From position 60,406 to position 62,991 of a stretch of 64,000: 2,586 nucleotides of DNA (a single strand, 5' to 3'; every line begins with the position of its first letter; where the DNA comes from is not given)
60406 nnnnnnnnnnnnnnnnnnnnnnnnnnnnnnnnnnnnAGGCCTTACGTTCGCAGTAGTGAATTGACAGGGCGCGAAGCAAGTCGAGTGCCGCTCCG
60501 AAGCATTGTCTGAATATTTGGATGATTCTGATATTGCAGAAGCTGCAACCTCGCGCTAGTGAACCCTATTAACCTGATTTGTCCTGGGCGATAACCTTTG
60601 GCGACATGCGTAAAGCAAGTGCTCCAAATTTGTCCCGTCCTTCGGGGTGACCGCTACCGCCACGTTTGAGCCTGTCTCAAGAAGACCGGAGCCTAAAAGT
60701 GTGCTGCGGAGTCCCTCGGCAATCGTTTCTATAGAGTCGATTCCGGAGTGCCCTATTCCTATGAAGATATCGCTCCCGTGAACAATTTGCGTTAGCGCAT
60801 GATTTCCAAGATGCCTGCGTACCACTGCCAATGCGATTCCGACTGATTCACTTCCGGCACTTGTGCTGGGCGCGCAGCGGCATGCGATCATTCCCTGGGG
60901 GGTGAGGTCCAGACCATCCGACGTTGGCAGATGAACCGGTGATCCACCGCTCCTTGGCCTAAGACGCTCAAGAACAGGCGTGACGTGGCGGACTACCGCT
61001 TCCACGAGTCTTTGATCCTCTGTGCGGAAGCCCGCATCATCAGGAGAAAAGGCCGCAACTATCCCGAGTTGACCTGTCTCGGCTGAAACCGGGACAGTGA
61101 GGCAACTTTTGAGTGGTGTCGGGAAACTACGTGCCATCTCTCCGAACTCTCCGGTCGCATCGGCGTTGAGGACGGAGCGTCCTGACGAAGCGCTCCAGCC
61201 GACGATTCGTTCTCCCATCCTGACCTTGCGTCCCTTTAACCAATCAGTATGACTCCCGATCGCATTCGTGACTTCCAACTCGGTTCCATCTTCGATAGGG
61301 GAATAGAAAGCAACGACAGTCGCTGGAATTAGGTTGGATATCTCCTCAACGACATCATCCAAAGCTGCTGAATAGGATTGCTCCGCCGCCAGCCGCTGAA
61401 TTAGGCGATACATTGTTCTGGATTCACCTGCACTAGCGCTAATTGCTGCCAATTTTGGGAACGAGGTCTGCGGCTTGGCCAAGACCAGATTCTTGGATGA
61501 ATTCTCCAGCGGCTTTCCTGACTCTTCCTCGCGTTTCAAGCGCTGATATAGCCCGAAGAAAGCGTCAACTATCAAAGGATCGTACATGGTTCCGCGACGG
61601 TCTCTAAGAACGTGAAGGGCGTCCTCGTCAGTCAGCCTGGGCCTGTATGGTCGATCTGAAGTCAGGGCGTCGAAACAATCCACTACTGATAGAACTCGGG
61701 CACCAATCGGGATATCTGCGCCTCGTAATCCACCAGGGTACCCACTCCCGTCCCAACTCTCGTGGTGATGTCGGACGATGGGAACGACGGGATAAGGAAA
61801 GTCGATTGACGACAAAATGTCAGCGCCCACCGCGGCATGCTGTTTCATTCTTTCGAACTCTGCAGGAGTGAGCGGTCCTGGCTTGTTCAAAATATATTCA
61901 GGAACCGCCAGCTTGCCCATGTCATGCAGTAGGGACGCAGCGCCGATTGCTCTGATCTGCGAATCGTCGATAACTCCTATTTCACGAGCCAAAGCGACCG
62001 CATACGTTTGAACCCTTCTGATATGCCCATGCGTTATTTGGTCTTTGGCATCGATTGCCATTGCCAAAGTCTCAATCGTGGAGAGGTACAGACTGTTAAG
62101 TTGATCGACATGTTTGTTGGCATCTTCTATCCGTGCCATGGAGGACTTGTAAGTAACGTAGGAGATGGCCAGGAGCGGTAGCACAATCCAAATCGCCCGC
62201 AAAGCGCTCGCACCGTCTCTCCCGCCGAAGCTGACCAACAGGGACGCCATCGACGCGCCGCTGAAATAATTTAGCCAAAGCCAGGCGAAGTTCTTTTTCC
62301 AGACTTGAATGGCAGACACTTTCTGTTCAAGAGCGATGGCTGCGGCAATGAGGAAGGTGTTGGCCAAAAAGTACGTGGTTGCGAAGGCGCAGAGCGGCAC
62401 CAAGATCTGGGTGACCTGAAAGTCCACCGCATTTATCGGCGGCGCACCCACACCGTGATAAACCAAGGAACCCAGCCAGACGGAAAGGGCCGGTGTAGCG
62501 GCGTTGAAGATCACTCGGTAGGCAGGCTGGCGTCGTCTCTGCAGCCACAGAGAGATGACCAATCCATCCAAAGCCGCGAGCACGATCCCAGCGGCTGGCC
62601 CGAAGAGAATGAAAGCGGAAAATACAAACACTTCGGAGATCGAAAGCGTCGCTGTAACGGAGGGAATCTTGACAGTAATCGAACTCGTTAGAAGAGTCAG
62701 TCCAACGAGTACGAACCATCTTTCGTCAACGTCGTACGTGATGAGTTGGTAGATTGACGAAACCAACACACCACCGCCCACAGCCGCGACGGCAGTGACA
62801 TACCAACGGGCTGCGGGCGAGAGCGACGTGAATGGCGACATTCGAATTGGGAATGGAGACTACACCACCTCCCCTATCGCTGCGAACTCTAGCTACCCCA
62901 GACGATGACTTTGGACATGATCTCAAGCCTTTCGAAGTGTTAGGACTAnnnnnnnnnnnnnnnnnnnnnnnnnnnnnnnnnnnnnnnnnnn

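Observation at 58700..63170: About 4.5 kb low-GC segment whose two edges fall inside ORFs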

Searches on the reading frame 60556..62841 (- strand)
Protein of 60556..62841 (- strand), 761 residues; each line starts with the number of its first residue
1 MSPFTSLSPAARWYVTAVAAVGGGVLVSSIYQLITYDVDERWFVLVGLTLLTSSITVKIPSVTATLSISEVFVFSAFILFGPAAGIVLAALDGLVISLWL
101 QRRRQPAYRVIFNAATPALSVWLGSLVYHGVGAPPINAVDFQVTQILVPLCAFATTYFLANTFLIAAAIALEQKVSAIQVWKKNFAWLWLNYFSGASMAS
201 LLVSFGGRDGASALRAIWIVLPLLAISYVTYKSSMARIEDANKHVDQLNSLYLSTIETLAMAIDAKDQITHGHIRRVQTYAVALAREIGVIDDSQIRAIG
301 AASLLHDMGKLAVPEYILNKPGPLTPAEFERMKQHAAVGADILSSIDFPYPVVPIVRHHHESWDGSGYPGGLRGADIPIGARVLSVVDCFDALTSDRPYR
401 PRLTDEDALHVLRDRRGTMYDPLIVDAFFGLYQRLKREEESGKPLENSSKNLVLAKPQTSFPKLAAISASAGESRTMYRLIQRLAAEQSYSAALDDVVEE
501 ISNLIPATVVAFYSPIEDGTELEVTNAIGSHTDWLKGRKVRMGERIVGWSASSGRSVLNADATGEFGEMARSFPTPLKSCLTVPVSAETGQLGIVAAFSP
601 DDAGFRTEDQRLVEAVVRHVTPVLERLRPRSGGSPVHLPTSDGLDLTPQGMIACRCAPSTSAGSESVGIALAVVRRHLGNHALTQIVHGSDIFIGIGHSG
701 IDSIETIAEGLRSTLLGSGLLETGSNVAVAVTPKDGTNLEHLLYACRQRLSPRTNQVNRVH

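Call 6: search_protein_families(library=pfam, proteins=[window:60556-62841:-], max_evalue=0.01)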
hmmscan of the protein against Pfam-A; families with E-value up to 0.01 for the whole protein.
window:60556-62841:- (761 aa): 7 families
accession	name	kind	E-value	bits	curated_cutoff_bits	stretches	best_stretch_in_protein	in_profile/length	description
PF13487.12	HD_5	-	9.6e-40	136.5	27.2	1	258-422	2-168/170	HD domain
PF01966.28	HD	-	5.1e-20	72.3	22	1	272-392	3-115/116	HD domain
PF01590.32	GAF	-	8.6e-09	36.5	22.4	1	492-620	4-129/133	GAF domain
PF13185.12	GAF_2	-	7.2e-08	33.2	28.6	1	488-625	2-136/136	GAF domain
PF20972.2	MASE9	-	2e-05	25.1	24.3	1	71-195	52-167/203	MASE9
PF13492.12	GAF_3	-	0.00014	22.7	27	1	494-620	6-123/129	GAF domain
PF08668.18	HDOD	-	0.0053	16.7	22.9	0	275-361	100-195/196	HDOD domain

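Call 41: find_homologous_proteins(query=window:60556-62841:-, max_evalue=1e-30)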
Query window:60556-62841:- (761 aa): 7980 proteins with E <= 1e-30 among 8000 candidates; the best 120 are listed.
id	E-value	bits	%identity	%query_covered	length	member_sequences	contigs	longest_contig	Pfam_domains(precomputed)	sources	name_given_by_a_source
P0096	0.0e+0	1694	100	100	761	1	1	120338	PF20972.3,PF13185.13,PF13487.13,PF01966.29,PF01590.33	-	-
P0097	0.0e+0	1317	78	100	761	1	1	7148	PF20972.3,PF13185.13,PF13487.13,PF01966.29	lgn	-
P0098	0.0e+0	1282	75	100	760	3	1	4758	PF20972.3,PF13185.13,PF13487.13,PF01966.29,PF01590.33,PF13492.13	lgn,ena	-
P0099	0.0e+0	1274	74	100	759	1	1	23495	PF20972.3,PF13185.13,PF13487.13,PF01966.29,PF01590.33,PF13492.13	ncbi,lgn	-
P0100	0.0e+0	1268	75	100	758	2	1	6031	PF13185.13,PF13487.13,PF01966.29,PF01590.33,PF13492.13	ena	-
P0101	0.0e+0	1255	73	100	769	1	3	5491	PF20972.3,PF13185.13,PF13487.13,PF01966.29,PF01590.33,PF13492.13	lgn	-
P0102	0.0e+0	1252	74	100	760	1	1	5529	PF13185.13,PF13487.13,PF01966.29,PF01590.33,PF13492.13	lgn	-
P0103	0.0e+0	1246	73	100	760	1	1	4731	PF20972.3,PF13185.13,PF13487.13,PF01966.29,PF01590.33,PF13492.13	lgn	-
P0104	0.0e+0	1245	73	100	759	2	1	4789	PF20972.3,PF13185.13,PF13487.13,PF01966.29,PF01590.33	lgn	-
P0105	0.0e+0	1217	72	100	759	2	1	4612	PF20972.3,PF13185.13,PF13487.13,PF01966.29,PF01590.33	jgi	jgi:putative nucleotidyltransferase with HDIG domain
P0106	0.0e+0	1216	71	100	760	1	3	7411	PF13185.13,PF13487.13,PF01966.29,PF01590.33,PF13492.13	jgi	jgi:putative nucleotidyltransferase with HDIG domain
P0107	0.0e+0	1215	71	100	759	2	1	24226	PF20972.3,PF13185.13,PF13487.13,PF01966.29,PF01590.33,PF13492.13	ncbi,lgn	-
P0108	0.0e+0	1206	71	100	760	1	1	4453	PF20972.3,PF13185.13,PF13487.13,PF01966.29,PF01590.33,PF13492.13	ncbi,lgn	-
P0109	0.0e+0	1201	70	100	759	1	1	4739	PF20972.3,PF13185.13,PF13487.13,PF01966.29,PF01590.33,PF13492.13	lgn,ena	-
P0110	0.0e+0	1195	70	100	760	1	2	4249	PF13185.13,PF13487.13,PF01966.29,PF01590.33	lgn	-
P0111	0.0e+0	1194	72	97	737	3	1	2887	PF20972.3,PF13185.13,PF13487.13,PF01966.29,PF01590.33,PF13492.13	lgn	-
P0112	0.0e+0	1194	70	100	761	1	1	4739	PF13185.13,PF13487.13,PF01966.29,PF01590.33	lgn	-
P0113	0.0e+0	1191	71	100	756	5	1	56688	PF20972.3,PF13185.13,PF13487.13,PF01966.29,PF01590.33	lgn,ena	-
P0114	0.0e+0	1182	69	100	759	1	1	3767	PF20972.3,PF13185.13,PF13487.13,PF01966.29,PF01590.33,PF13492.13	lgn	-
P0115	0.0e+0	1179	70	100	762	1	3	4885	PF20972.3,PF13185.13,PF13487.13,PF01966.29,PF01590.33,PF13492.13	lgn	-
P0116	0.0e+0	1178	69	100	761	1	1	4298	PF20972.3,PF13185.13,PF13487.13,PF01966.29,PF01590.33,PF13492.13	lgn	-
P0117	0.0e+0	1178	69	100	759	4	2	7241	PF20972.3,PF13185.13,PF13487.13,PF01966.29,PF01590.33,PF13492.13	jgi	-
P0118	0.0e+0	1176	70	100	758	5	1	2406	PF20972.3,PF13185.13,PF13487.13,PF01966.29,PF01590.33,PF13492.13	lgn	-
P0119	0.0e+0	1169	69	100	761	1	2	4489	PF13185.13,PF13487.13,PF01966.29,PF01590.33,PF13492.13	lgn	-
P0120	0.0e+0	1159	70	100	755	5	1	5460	PF13185.13,PF13487.13,PF01966.29,PF01590.33,PF13492.13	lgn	-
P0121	0.0e+0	1151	69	100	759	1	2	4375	PF13185.13,PF13487.13,PF01966.29,PF01590.33,PF13492.13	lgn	-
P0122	0.0e+0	1151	68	100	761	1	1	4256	PF20972.3,PF13185.13,PF13487.13,PF01966.29,PF01590.33,PF13492.13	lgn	-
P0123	0.0e+0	1147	67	100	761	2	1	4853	PF13185.13,PF13487.13,PF01966.29,PF01590.33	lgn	-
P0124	0.0e+0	1132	69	100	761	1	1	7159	PF20972.3,PF13185.13,PF13487.13,PF01966.29,PF01590.33,PF13492.13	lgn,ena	-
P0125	0.0e+0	1132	68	97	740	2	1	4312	PF20972.3,PF13185.13,PF13487.13,PF01966.29,PF01590.33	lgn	-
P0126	0.0e+0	1131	67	100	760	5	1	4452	PF13185.13,PF13487.13,PF01966.29,PF01590.33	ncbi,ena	-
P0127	0.0e+0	1127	67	100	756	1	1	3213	PF20972.3,PF13185.13,PF13487.13,PF01966.29,PF01590.33,PF13492.13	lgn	-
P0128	0.0e+0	1118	67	100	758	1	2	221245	PF13185.13,PF13487.13,PF01966.29,PF01590.33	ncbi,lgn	-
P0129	0.0e+0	1117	66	100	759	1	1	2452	PF13185.13,PF13487.13,PF01966.29,PF01590.33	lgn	-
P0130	0.0e+0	1108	67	100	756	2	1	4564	PF13185.13,PF13487.13,PF01966.29,PF01590.33,PF13492.13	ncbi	-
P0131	0.0e+0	1104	67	100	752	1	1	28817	PF13185.13,PF13487.13,PF01966.29,PF01590.33,PF13492.13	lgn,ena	-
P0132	0.0e+0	1103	66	100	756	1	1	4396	PF13185.13,PF13487.13,PF01966.29,PF01590.33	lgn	-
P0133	0.0e+0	1102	67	100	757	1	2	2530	PF13185.13,PF13487.13,PF01966.29,PF01590.33,PF13492.13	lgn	-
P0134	0.0e+0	1101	66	96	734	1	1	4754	PF13185.13,PF13487.13,PF01966.29,PF01590.33,PF13492.13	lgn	-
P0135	0.0e+0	1101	68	100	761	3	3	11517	PF13185.13,PF13487.13,PF01966.29,PF01590.33,PF13492.13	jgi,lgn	-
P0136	0.0e+0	1097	66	100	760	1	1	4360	PF20972.3,PF13185.13,PF13487.13,PF01966.29,PF01590.33,PF13492.13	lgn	-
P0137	0.0e+0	1096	66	100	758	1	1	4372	PF13185.13,PF13487.13,PF01966.29,PF01590.33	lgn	-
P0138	0.0e+0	1096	67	100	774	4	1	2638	PF20972.3,PF13185.13,PF13487.13,PF01966.29,PF01590.33,PF13492.13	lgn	-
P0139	0.0e+0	1090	66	99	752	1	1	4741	PF13185.13,PF13487.13,PF01966.29,PF01590.33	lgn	-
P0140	0.0e+0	1090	66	100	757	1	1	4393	PF20972.3,PF13185.13,PF13487.13,PF01966.29,PF01590.33,PF13492.13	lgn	-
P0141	0.0e+0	1090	65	100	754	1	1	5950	PF20972.3,PF13185.13,PF13487.13,PF01966.29,PF01590.33,PF13492.13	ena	-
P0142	0.0e+0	1087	66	99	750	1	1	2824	PF13185.13,PF13487.13,PF01966.29,PF01590.33,PF13492.13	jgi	jgi:putative nucleotidyltransferase with HDIG domain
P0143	0.0e+0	1087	66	100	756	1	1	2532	PF13185.13,PF13487.13,PF01966.29,PF01590.33,PF13492.13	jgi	jgi:putative nucleotidyltransferase with HDIG domain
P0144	0.0e+0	1086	66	97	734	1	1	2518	PF20972.3,PF13185.13,PF13487.13,PF01966.29,PF01590.33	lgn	-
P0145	0.0e+0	1085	65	100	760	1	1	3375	PF20972.3,PF13185.13,PF13487.13,PF01966.29,PF01590.33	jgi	jgi:putative nucleotidyltransferase with HDIG domain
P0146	0.0e+0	1079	65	98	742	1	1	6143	PF20972.3,PF13185.13,PF13487.13,PF01966.29,PF01590.33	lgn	-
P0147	0.0e+0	1074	64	100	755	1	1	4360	PF13185.13,PF13487.13,PF01966.29,PF01590.33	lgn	-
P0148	0.0e+0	1071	66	100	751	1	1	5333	PF13185.13,PF13487.13,PF01966.29,PF01590.33,PF13492.13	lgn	-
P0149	0.0e+0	1068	65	97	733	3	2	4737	PF13185.13,PF13487.13,PF01966.29,PF01590.33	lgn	-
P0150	0.0e+0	1068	66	100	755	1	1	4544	PF13185.13,PF13487.13,PF01966.29,PF01590.33,PF13492.13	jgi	-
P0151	0.0e+0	1053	64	99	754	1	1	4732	PF13185.13,PF13487.13,PF01966.29,PF01590.33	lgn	-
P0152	0.0e+0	1052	64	100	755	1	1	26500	PF13185.13,PF13487.13,PF01966.29,PF01590.33,PF13492.13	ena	-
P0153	0.0e+0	1051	64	100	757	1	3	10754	PF13185.13,PF13487.13,PF01966.29,PF01590.33,PF13492.13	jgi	-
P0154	3.7e-296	1002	68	90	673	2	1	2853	PF13185.13,PF13487.13,PF01966.29,PF01590.33,PF13492.13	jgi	-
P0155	3.1e-254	864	72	69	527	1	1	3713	PF13185.13,PF13487.13,PF01966.29,PF01590.33,PF13492.13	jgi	jgi:putative nucleotidyltransferase with HDIG domain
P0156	4.0e-204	698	46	97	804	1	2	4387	PF13185.13,PF13487.13,PF01966.29,PF01590.33,PF13492.13,PF00990.27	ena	-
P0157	2.4e-202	692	45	98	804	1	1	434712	PF13185.13,PF13487.13,PF01966.29,PF01590.33,PF13492.13,PF00990.27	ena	-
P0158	4.5e-201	688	45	99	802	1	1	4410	PF13185.13,PF13487.13,PF01966.29,PF01590.33,PF13492.13,PF00990.27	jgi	jgi:diguanylate cyclase (GGDEF)-like protein/putative nucleotidyltransferase with HDIG domain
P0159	5.8e-200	684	45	99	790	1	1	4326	PF20972.3,PF13185.13,PF13487.13,PF01966.29,PF01590.33,PF13492.13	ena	-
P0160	6.6e-200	684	47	99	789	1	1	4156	PF13185.13,PF13487.13,PF01966.29,PF01590.33,PF13492.13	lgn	-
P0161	6.9e-200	684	45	98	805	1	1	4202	PF20972.3,PF13185.13,PF13487.13,PF01966.29,PF01590.33,PF13492.13,PF00990.27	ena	-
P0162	7.7e-200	684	46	99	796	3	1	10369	PF13185.13,PF13487.13,PF01966.29,PF01590.33,PF13492.13,PF00990.27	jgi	jgi:putative nucleotidyltransferase with HDIG domain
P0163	8.9e-200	684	50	82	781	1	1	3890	PF20972.3,PF13185.13,PF13487.13,PF01966.29,PF01590.33,PF13492.13,PF00990.27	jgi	-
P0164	1.3e-199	683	45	99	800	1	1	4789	PF13185.13,PF13487.13,PF01966.29,PF01590.33,PF13492.13,PF00990.27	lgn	-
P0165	1.9e-199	682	46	98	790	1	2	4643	PF13185.13,PF13487.13,PF01966.29,PF01590.33,PF13492.13,PF00990.27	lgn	-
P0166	5.5e-199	681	46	98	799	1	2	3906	PF20972.3,PF13185.13,PF13487.13,PF01966.29,PF01590.33,PF13492.13,PF00990.27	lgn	-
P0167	9.7e-199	680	44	98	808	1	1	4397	PF13185.13,PF13487.13,PF01966.29,PF01590.33,PF13492.13,PF00990.27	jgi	jgi:diguanylate cyclase (GGDEF)-like protein/putative nucleotidyltransferase with HDIG domain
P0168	1.5e-198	679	50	84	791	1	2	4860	PF20972.3,PF13185.13,PF13487.13,PF01966.29,PF01590.33,PF13492.13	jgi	jgi:putative nucleotidyltransferase with HDIG domain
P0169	2.6e-198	679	44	98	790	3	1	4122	PF13185.13,PF13487.13,PF01966.29,PF01590.33,PF13492.13,PF00990.27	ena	-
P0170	3.1e-198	678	46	98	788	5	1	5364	PF20972.3,PF13185.13,PF13487.13,PF01966.29,PF01590.33,PF13492.13,PF00990.27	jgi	jgi:putative nucleotidyltransferase with HDIG domain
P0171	3.4e-198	678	45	100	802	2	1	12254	PF13185.13,PF13487.13,PF01966.29,PF01590.33,PF13492.13,PF00990.27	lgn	-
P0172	4.7e-198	678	52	81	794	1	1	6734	PF13185.13,PF13487.13,PF01966.29,PF01590.33,PF13492.13,PF00990.27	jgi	jgi:putative nucleotidyltransferase with HDIG domain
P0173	5.5e-198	678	45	98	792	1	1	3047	PF20972.3,PF13185.13,PF13487.13,PF01966.29,PF01590.33,PF13492.13,PF00990.27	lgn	-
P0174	9.4e-198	677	44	100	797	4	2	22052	PF20972.3,PF13185.13,PF13487.13,PF01966.29,PF01590.33,PF13492.13,PF00990.27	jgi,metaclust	metaclust:\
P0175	1.1e-197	677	50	82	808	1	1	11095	PF13185.13,PF13487.13,PF01966.29,PF01590.33,PF13492.13,PF00990.27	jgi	jgi:diguanylate cyclase (GGDEF)-like protein/putative nucleotidyltransferase with HDIG domain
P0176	1.5e-197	676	51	83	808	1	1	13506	PF13185.13,PF13487.13,PF01966.29,PF01590.33,PF13492.13,PF00990.27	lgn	-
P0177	1.6e-197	676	45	98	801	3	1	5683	PF13185.13,PF13487.13,PF01966.29,PF01590.33,PF13492.13,PF00990.27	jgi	jgi:diguanylate cyclase (GGDEF)-like protein/putative nucleotidyltransferase with HDIG domain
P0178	1.7e-197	676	50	82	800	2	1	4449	PF20972.3,PF13185.13,PF13487.13,PF01966.29,PF01590.33,PF13492.13,PF00990.27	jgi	jgi:diguanylate cyclase (GGDEF)-like protein/putative nucleotidyltransferase with HDIG domain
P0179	1.8e-197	676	46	98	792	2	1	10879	PF13185.13,PF13487.13,PF01966.29,PF01590.33,PF13492.13,PF00990.27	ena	-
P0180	2.1e-197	676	50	82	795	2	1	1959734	PF20972.3,PF13185.13,PF13487.13,PF01966.29,PF01590.33,PF13492.13,PF00990.27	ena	-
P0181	2.2e-197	676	44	98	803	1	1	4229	PF20972.3,PF13185.13,PF13487.13,PF01966.29,PF01590.33,PF13492.13,PF00990.27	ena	-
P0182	2.2e-197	676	46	98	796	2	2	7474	PF13185.13,PF13487.13,PF01966.29,PF01590.33,PF13492.13,PF00990.27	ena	-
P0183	2.4e-197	675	44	99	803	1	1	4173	PF13185.13,PF13487.13,PF01966.29,PF01590.33,PF13492.13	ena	-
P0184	3.7e-197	675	44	99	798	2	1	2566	PF20972.3,PF13185.13,PF13487.13,PF01966.29,PF01590.33,PF13492.13,PF00990.27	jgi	jgi:diguanylate cyclase (GGDEF)-like protein/putative nucleotidyltransferase with HDIG domain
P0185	4.0e-197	675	51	82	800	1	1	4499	PF20972.3,PF13185.13,PF13487.13,PF01966.29,PF01590.33,PF13492.13,PF00990.27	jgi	jgi:diguanylate cyclase (GGDEF)-like protein/putative nucleotidyltransferase with HDIG domain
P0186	4.4e-197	675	49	83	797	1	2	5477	PF20972.3,PF13185.13,PF13487.13,PF01966.29,PF01590.33,PF13492.13,PF00990.27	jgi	jgi:diguanylate cyclase (GGDEF)-like protein/putative nucleotidyltransferase with HDIG domain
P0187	4.6e-197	675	44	98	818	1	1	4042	PF20972.3,PF13185.13,PF13487.13,PF01966.29,PF01590.33,PF13492.13,PF00990.27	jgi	-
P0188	4.7e-197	675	45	98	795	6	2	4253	PF13185.13,PF13487.13,PF01966.29,PF01590.33,PF13492.13,PF00990.27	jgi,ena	-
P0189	5.3e-197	674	45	98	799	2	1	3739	PF13185.13,PF13487.13,PF01966.29,PF01590.33,PF13492.13,PF00990.27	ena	-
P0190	6.1e-197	674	43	98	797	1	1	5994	PF20972.3,PF13185.13,PF13487.13,PF01966.29,PF01590.33,PF13492.13,PF00990.27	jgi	jgi:diguanylate cyclase (GGDEF)-like protein/putative nucleotidyltransferase with HDIG domain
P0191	7.1e-197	674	49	83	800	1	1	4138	PF20972.3,PF13185.13,PF13487.13,PF01966.29,PF01590.33,PF13492.13,PF00990.27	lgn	-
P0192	7.8e-197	674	48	83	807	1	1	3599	PF13185.13,PF13487.13,PF01966.29,PF01590.33,PF13492.13,PF00990.27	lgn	-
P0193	8.6e-197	674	46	98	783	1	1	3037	PF13185.13,PF13487.13,PF01966.29,PF01590.33,PF13492.13,PF00990.27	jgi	jgi:putative nucleotidyltransferase with HDIG domain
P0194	8.7e-197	674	44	100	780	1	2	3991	PF13185.13,PF13487.13,PF01966.29,PF01590.33,PF13492.13,PF00990.27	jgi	jgi:putative nucleotidyltransferase with HDIG domain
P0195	8.7e-197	674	43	100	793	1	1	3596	PF13185.13,PF13487.13,PF01966.29,PF01590.33,PF00990.27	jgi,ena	-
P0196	1.0e-196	673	44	100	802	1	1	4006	PF13185.13,PF13487.13,PF01966.29,PF01590.33,PF00990.27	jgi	jgi:diguanylate cyclase (GGDEF)-like protein/putative nucleotidyltransferase with HDIG domain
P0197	1.1e-196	673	44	97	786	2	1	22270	PF20972.3,PF13185.13,PF13487.13,PF01966.29,PF01590.33,PF13492.13,PF00990.27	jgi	-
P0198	1.2e-196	673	45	97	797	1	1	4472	PF20972.3,PF13185.13,PF13487.13,PF01966.29,PF01590.33,PF13492.13,PF00990.27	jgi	jgi:diguanylate cyclase (GGDEF)-like protein/putative nucleotidyltransferase with HDIG domain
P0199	1.3e-196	673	45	98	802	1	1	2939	PF13185.13,PF13487.13,PF01966.29,PF01590.33,PF13492.13,PF00990.27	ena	-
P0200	1.4e-196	673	45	98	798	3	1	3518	PF20972.3,PF13185.13,PF13487.13,PF01966.29,PF01590.33,PF13492.13,PF00990.27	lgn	-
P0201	1.4e-196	673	50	82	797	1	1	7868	PF20972.3,PF13185.13,PF13487.13,PF01966.29,PF01590.33,PF13492.13,PF00990.27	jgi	jgi:diguanylate cyclase (GGDEF)-like protein/putative nucleotidyltransferase with HDIG domain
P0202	1.7e-196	673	50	85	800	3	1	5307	PF13185.13,PF13487.13,PF01966.29,PF01590.33,PF13492.13,PF00990.27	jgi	jgi:diguanylate cyclase (GGDEF)-like protein/putative nucleotidyltransferase with HDIG domain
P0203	2.0e-196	672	45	98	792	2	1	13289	PF20972.3,PF13185.13,PF13487.13,PF01966.29,PF01590.33,PF13492.13,PF00990.27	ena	-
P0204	2.0e-196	672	51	81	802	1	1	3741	PF13185.13,PF13487.13,PF01966.29,PF01590.33,PF13492.13,PF00990.27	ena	-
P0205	2.4e-196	672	45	97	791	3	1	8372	PF20972.3,PF13185.13,PF13487.13,PF01966.29,PF01590.33,PF13492.13,PF00990.27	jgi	jgi:diguanylate cyclase (GGDEF)-like protein/putative nucleotidyltransferase with HDIG domain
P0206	2.4e-196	672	51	81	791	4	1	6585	PF13185.13,PF13487.13,PF01966.29,PF01590.33,PF13492.13,PF00990.27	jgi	jgi:diguanylate cyclase (GGDEF)-like protein/putative nucleotidyltransferase with HDIG domain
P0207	2.7e-196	672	44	99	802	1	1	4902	PF13185.13,PF13487.13,PF01966.29,PF01590.33,PF13492.13,PF00990.27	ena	-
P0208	2.8e-196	672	44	99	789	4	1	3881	PF20972.3,PF13185.13,PF13487.13,PF01966.29,PF01590.33,PF13492.13,PF00990.27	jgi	-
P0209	2.9e-196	672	49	81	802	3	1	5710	PF20972.3,PF13185.13,PF13487.13,PF01966.29,PF01590.33,PF13492.13,PF00990.27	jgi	jgi:diguanylate cyclase (GGDEF)-like protein/putative nucleotidyltransferase with HDIG domain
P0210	2.9e-196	672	45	98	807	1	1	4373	PF13185.13,PF13487.13,PF01966.29,PF01590.33,PF13492.13,PF00990.27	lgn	-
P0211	3.2e-196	672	51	80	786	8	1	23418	PF13185.13,PF13487.13,PF01966.29,PF01590.33,PF13492.13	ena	-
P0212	3.9e-196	671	46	98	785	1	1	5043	PF20972.3,PF13185.13,PF13487.13,PF01966.29,PF01590.33,PF13492.13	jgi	jgi:putative nucleotidyltransferase with HDIG domain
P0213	4.5e-196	671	44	98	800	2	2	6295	PF20972.3,PF13185.13,PF13487.13,PF01966.29,PF01590.33,PF13492.13,PF00990.27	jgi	jgi:diguanylate cyclase (GGDEF)-like protein/putative nucleotidyltransferase with HDIG domain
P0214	4.5e-196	671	45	98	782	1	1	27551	PF13185.13,PF13487.13,PF01966.29,PF01590.33,PF13492.13,PF00990.27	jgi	jgi:putative nucleotidyltransferase with HDIG domain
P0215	4.6e-196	671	45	98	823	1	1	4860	PF13185.13,PF13487.13,PF01966.29,PF01590.33,PF13492.13,PF00990.27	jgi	jgi:diguanylate cyclase (GGDEF)-like protein/putative nucleotidyltransferase with HDIG domain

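Call 42: find_encoding_contigs(protein=P0097, flank=10000, max_places=2)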
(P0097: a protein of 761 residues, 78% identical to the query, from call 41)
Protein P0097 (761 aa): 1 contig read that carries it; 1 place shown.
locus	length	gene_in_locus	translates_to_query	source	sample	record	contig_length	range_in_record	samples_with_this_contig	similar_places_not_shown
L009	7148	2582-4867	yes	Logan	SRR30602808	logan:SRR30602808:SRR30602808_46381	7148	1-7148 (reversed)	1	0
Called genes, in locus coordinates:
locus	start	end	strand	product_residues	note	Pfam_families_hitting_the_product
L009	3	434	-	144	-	?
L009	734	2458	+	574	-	-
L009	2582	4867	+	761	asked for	PF20972:MASE9 (weak), PF13487:HD_5, PF01966:HD, PF13185:GAF_2 (weak)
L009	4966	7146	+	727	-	?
